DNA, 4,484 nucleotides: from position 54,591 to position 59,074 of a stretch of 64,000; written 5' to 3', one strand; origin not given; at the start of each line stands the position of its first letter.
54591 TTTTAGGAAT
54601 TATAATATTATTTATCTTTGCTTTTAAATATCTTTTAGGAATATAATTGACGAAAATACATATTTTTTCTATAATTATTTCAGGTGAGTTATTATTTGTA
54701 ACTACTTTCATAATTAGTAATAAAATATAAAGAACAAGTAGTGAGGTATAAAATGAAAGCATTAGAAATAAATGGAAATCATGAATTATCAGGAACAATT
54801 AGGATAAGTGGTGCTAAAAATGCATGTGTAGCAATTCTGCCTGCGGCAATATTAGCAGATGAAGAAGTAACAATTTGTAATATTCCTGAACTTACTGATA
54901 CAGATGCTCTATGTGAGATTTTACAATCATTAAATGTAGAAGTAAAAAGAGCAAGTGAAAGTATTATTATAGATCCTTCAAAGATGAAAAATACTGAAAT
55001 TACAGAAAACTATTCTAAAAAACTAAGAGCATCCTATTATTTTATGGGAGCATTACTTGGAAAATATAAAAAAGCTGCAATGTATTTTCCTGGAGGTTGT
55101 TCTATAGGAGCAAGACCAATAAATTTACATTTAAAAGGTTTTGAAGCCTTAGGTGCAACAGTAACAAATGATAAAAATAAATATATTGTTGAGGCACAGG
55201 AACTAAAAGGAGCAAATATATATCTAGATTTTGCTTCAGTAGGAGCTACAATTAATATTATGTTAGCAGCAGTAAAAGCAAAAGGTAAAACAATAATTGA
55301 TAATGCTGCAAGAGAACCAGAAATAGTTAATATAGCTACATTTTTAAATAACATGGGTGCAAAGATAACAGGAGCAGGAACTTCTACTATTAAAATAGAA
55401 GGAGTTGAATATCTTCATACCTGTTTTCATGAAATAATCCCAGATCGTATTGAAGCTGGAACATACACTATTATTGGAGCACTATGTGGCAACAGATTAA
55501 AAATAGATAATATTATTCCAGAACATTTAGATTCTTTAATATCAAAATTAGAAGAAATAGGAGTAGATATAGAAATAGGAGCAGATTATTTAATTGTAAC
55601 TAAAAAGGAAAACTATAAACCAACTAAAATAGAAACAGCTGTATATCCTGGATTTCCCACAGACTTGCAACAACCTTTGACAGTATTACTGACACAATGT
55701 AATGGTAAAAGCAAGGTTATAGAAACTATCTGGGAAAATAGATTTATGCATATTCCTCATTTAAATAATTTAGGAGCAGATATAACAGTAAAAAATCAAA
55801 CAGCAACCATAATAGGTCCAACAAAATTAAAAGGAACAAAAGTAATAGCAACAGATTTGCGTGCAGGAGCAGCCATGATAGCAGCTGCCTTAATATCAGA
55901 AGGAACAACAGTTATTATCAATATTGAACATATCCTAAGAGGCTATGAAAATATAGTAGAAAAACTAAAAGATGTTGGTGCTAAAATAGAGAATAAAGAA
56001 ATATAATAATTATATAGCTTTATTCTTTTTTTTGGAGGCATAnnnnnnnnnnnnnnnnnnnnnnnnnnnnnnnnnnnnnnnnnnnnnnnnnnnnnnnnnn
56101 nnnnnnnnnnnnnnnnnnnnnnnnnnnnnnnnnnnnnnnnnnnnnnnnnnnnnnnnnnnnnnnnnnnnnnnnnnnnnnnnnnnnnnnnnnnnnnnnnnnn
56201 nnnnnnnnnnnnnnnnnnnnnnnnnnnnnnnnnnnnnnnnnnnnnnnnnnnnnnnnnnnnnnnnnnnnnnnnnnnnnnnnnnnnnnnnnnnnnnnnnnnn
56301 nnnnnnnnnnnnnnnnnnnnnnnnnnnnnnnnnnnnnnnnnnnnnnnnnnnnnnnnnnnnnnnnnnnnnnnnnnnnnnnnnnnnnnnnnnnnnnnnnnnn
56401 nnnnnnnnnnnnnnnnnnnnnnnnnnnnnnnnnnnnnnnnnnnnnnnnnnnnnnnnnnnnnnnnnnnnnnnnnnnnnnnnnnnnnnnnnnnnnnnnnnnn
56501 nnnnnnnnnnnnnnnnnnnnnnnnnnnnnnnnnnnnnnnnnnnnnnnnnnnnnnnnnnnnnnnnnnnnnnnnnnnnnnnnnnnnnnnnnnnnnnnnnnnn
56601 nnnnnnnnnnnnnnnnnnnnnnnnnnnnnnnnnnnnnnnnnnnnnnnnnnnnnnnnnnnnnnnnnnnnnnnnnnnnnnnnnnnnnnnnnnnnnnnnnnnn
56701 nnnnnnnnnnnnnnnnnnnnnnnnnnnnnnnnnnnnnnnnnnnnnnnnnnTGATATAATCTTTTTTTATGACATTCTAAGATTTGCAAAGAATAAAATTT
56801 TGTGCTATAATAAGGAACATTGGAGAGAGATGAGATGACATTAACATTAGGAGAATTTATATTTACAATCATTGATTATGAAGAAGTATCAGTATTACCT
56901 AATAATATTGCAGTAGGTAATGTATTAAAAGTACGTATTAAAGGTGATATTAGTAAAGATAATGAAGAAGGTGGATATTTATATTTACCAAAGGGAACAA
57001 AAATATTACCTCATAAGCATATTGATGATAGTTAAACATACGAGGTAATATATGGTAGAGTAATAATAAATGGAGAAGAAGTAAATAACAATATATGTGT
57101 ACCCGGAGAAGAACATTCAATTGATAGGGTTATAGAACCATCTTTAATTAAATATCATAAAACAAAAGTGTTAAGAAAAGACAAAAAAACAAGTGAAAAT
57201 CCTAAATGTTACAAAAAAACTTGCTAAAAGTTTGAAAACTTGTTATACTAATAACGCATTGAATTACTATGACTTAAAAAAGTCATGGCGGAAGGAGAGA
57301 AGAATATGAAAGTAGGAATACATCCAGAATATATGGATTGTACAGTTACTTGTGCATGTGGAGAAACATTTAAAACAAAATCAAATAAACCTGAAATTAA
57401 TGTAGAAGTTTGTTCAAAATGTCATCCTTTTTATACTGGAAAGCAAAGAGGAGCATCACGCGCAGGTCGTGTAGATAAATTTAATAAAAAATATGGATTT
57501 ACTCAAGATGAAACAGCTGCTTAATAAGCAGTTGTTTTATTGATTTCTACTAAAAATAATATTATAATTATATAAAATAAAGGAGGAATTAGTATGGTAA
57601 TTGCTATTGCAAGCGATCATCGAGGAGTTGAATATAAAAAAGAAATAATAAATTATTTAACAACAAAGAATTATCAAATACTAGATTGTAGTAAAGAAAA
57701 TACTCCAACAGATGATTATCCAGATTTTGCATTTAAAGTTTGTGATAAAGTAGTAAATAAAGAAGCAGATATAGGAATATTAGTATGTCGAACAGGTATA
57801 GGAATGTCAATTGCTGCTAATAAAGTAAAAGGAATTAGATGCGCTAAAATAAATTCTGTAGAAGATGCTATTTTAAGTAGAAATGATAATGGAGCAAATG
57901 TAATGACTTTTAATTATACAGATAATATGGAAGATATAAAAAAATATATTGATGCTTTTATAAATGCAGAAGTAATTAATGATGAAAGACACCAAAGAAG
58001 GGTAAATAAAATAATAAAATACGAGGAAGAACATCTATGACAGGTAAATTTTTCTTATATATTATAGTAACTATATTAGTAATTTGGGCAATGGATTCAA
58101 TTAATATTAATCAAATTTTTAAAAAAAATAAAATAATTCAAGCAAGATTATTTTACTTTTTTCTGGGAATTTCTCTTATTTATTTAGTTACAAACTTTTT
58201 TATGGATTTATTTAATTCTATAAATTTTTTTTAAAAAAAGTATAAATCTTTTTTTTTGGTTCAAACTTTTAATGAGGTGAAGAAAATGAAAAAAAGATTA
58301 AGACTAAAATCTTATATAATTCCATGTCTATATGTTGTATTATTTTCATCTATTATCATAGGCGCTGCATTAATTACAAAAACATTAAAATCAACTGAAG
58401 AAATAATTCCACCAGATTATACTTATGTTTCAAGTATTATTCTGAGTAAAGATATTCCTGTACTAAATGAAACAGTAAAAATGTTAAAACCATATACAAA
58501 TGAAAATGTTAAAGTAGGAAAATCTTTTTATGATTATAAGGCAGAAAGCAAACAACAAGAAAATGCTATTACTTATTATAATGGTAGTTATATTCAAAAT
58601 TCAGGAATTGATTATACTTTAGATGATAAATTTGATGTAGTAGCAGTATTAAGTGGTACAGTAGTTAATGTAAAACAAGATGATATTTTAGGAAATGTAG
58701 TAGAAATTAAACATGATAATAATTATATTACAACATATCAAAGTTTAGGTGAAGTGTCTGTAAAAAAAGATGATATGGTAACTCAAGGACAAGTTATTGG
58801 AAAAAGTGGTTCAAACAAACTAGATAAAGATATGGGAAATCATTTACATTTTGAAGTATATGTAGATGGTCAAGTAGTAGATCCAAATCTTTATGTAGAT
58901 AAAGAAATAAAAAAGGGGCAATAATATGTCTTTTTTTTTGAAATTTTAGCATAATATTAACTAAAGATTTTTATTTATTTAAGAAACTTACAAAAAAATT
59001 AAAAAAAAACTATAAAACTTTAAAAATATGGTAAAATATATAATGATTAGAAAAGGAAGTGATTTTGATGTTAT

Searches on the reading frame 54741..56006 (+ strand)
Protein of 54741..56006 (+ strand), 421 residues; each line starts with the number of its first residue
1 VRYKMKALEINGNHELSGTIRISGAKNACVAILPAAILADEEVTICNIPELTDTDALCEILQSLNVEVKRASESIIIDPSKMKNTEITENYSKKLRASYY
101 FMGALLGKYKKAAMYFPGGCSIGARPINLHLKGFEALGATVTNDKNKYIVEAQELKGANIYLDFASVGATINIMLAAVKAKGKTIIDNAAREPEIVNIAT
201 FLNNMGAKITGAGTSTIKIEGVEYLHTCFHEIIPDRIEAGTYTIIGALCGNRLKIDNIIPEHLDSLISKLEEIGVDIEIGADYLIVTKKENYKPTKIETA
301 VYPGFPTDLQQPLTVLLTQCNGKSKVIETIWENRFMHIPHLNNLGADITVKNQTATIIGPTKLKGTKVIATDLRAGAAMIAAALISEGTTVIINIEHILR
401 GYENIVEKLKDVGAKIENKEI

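Call 46: search_protein_families(library=pfam, proteins=[window:54741-56006:+], max_evalue=0.001)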
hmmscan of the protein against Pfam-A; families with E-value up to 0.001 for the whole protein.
window:54741-56006:+ (421 aa): 2 families
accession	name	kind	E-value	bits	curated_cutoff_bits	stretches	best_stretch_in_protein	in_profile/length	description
PF00275.25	EPSP_synthase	-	4.3e-95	319.3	22.8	1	11-409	2-417/417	EPSP synthase (3-phosphoshikimate 1-carboxyvinyltransferase)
PF00107.32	ADH_zinc_N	-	0.00024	21.5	31.8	0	135-212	31-112/129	Zinc-binding dehydrogenase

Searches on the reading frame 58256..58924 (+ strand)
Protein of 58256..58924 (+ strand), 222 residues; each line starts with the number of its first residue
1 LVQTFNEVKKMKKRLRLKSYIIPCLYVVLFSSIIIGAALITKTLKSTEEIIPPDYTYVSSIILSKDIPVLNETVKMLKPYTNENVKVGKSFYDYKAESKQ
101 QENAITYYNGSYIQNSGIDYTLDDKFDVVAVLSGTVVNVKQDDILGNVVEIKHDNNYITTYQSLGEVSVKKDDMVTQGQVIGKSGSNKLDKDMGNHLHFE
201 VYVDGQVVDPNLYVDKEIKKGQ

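Call 46: search_protein_families(library=pfam, proteins=[window:58256-58924:+], max_evalue=0.001)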
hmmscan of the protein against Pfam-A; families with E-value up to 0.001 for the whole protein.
window:58256-58924:+ (222 aa): 1 family
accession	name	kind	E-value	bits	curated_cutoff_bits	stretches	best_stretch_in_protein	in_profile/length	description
PF01551.29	Peptidase_M23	-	4e-25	88.3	28.7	1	115-210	3-96/96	Peptidase family M23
